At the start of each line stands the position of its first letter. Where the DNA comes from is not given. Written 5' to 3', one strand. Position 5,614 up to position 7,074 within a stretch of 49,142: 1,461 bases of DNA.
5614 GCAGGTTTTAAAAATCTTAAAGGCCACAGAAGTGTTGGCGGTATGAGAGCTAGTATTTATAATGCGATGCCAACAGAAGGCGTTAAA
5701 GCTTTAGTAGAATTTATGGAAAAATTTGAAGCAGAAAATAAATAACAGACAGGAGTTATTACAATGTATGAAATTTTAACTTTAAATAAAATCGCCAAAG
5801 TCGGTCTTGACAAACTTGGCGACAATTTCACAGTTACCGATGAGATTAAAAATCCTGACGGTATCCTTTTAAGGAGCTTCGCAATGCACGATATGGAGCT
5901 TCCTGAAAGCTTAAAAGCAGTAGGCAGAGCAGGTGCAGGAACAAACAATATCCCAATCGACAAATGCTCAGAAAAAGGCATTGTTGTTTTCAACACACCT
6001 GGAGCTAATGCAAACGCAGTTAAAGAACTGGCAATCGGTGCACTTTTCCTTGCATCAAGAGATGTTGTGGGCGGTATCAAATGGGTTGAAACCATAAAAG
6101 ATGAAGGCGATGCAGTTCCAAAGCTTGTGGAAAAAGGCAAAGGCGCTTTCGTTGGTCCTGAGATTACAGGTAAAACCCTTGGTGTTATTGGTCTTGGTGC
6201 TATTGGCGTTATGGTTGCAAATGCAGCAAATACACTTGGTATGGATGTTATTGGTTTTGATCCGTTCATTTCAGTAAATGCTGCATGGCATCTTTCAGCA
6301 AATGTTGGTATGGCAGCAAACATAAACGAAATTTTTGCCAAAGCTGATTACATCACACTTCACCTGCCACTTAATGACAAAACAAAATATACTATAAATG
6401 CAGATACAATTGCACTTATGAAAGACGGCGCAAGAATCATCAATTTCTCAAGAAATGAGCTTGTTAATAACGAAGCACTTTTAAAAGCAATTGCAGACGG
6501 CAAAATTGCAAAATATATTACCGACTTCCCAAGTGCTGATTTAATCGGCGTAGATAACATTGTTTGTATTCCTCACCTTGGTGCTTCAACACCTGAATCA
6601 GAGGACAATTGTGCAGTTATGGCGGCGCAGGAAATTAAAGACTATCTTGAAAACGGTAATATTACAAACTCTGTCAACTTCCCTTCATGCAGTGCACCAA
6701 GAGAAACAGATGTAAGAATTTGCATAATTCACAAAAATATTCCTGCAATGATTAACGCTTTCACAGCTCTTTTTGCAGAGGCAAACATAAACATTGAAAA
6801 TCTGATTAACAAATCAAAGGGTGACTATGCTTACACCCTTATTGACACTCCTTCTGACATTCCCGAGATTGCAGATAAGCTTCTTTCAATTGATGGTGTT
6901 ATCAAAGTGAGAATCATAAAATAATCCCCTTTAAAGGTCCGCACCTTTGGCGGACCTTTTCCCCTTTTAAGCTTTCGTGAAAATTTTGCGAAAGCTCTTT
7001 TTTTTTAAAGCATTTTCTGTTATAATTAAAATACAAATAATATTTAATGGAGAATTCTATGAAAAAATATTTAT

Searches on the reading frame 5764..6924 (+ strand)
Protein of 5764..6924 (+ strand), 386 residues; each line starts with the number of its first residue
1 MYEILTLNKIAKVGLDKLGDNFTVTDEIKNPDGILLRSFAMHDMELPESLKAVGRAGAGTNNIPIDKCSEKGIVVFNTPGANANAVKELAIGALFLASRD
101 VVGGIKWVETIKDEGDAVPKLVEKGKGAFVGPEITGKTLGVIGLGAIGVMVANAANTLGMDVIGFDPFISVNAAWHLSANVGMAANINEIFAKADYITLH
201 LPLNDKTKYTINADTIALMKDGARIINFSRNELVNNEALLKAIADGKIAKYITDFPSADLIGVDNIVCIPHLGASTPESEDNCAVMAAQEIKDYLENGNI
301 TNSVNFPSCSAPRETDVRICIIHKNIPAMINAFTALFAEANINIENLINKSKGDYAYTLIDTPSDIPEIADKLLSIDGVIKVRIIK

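Call 57: search_protein_families(library=pfam, proteins=[window:5764-6924:+], max_evalue=0.00001)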
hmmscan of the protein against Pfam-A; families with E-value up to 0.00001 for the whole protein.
window:5764-6924:+ (386 aa): 3 families
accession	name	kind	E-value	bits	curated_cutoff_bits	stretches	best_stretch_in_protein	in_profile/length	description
PF02826.25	2-Hacid_dh_C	-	7.7e-38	130.1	25.1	1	125-273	25-178/178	D-isomer specific 2-hydroxyacid dehydrogenase, NAD binding domain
PF00389.36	2-Hacid_dh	-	1.9e-19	70.1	24.6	1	25-305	34-134/134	D-isomer specific 2-hydroxyacid dehydrogenase, catalytic domain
PF03446.21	NAD_binding_2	-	1.1e-06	29.2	21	1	139-245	2-109/161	NAD binding domain of 6-phosphogluconate dehydrogenase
